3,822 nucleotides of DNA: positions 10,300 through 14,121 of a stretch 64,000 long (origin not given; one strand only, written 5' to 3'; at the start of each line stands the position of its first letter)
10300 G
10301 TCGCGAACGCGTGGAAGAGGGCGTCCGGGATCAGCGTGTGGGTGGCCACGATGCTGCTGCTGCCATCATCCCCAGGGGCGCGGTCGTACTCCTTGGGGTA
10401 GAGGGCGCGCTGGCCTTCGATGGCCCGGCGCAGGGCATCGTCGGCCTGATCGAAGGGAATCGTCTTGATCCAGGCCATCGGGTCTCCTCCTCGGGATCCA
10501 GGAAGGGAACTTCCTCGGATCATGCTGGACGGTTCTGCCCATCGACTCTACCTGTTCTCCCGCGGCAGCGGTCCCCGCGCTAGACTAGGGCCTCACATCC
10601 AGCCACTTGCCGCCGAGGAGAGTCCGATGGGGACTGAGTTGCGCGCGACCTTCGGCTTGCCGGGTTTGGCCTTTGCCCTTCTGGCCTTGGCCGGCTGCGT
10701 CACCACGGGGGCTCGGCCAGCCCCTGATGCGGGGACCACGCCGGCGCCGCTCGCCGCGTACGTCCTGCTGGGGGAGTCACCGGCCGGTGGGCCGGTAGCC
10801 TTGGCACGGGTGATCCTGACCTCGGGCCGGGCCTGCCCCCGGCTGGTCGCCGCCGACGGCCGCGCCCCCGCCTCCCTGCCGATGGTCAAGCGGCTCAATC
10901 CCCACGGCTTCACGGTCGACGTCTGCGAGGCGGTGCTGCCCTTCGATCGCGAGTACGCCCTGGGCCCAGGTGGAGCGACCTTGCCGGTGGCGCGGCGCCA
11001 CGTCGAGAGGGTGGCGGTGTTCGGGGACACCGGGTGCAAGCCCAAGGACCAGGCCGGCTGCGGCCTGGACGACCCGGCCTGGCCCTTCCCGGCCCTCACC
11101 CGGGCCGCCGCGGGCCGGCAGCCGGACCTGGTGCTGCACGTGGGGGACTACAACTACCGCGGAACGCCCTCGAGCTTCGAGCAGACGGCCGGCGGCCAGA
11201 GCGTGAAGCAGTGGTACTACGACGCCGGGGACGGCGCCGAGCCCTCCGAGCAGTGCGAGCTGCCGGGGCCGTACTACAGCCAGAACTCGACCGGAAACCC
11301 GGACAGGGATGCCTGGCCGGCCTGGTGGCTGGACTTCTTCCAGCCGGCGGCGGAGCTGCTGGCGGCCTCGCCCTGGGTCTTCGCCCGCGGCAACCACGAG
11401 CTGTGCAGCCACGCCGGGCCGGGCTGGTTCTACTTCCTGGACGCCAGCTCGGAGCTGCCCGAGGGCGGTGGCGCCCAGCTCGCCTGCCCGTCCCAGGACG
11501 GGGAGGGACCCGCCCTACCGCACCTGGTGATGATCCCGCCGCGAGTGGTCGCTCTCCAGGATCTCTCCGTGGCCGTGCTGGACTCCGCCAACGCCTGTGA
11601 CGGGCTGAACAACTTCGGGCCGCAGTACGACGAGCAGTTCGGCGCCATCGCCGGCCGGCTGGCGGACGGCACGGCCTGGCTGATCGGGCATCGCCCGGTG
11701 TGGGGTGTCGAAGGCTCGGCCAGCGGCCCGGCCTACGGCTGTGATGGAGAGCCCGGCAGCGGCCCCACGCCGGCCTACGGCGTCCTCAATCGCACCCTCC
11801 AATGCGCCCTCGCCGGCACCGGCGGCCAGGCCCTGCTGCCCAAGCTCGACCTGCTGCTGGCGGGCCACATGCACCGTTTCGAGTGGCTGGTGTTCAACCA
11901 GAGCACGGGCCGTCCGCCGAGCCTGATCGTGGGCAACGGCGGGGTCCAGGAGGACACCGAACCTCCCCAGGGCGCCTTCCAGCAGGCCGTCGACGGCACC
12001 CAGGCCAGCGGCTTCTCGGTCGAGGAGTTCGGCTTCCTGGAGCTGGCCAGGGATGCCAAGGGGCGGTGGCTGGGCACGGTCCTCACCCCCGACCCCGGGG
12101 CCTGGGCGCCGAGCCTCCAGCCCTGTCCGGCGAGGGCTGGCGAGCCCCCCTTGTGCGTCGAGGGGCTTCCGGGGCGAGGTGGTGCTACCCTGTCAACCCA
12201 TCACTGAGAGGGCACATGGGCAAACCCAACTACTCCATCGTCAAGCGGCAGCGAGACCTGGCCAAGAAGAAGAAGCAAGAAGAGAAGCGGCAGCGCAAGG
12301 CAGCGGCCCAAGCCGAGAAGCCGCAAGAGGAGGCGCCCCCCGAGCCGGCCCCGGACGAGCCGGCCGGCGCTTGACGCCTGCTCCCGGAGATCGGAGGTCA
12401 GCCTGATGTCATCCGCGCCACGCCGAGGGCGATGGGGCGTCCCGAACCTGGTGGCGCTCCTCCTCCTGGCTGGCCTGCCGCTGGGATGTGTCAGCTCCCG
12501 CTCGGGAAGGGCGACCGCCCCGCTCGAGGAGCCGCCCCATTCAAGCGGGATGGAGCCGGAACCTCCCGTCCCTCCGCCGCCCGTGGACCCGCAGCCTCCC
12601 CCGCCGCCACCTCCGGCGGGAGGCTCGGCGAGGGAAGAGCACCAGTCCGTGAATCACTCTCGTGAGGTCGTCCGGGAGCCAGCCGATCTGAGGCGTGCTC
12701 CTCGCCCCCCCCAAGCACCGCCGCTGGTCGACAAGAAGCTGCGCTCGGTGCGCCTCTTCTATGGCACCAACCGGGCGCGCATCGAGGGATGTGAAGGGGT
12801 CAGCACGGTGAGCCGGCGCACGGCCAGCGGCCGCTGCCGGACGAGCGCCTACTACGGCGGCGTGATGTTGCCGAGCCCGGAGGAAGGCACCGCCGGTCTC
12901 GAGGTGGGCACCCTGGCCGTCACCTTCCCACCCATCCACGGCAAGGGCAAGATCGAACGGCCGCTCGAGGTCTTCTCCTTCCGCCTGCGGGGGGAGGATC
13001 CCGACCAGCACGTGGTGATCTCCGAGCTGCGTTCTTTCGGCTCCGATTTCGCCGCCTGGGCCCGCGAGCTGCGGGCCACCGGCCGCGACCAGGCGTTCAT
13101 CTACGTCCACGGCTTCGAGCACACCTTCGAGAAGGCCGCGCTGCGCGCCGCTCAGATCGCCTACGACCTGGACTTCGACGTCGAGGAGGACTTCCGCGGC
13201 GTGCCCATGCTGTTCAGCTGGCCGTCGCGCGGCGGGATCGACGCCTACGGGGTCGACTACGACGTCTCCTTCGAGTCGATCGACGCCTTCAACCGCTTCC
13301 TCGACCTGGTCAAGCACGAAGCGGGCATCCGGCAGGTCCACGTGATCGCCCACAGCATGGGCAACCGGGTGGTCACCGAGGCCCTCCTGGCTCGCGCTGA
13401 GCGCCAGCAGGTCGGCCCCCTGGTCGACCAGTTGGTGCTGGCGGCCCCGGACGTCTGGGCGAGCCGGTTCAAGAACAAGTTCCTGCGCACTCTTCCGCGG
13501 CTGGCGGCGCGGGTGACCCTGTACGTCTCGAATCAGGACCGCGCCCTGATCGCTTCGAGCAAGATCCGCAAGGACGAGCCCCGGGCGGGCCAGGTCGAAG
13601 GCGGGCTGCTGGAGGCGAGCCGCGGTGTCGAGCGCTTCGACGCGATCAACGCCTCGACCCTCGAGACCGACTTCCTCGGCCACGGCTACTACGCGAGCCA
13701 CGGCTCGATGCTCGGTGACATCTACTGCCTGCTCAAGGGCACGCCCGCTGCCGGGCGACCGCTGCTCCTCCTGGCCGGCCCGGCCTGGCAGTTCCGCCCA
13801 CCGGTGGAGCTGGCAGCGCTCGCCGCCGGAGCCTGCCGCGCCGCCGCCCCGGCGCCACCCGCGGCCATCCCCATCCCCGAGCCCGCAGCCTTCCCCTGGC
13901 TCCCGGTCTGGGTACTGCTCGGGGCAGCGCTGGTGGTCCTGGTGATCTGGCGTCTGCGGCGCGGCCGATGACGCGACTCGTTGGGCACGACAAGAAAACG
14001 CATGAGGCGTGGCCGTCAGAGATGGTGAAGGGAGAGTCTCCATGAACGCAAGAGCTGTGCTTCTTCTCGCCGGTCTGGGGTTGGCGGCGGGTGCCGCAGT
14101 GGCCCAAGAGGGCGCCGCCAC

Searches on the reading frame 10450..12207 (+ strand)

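Call 57: search_protein_families(library=pfam, proteins=[window:10450-12207:+])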
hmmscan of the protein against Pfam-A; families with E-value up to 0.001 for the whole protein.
window:10450-12207:+ (585 aa): 1 family
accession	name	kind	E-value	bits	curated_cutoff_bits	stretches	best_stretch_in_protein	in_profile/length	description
PF00149.33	Metallophos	-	6.4e-09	37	21.5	1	187-340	2-104/191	Calcineurin-like phosphoesterase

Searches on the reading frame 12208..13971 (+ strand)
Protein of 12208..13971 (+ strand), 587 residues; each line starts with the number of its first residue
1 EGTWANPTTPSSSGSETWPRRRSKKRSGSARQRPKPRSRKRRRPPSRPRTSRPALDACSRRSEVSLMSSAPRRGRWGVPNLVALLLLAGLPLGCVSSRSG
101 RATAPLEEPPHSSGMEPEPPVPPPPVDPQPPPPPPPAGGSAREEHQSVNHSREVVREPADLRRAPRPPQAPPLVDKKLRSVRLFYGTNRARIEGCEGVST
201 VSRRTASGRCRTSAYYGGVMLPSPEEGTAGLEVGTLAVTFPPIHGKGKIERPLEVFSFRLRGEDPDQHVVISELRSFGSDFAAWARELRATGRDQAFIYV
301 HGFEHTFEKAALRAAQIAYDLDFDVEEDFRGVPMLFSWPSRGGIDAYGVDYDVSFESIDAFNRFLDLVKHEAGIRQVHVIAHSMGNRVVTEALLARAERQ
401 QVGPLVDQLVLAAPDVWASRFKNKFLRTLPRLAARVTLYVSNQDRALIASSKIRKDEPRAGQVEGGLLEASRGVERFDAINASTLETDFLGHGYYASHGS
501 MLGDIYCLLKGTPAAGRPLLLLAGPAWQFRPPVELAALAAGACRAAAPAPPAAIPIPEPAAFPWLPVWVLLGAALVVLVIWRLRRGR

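Call 57: search_protein_families(library=pfam, proteins=[window:12208-13971:+])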
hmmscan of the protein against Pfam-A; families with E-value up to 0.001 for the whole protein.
window:12208-13971:+ (587 aa): 2 families
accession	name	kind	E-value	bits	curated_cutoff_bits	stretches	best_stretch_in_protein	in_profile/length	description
PF05990.18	DUF900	-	2.1e-42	145.6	20.5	1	286-501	11-224/232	Alpha/beta hydrolase of unknown function (DUF900)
PF12146.15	Hydrolase_4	-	9.7e-05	22.2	27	1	358-438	59-139/239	Serine aminopeptidase, S33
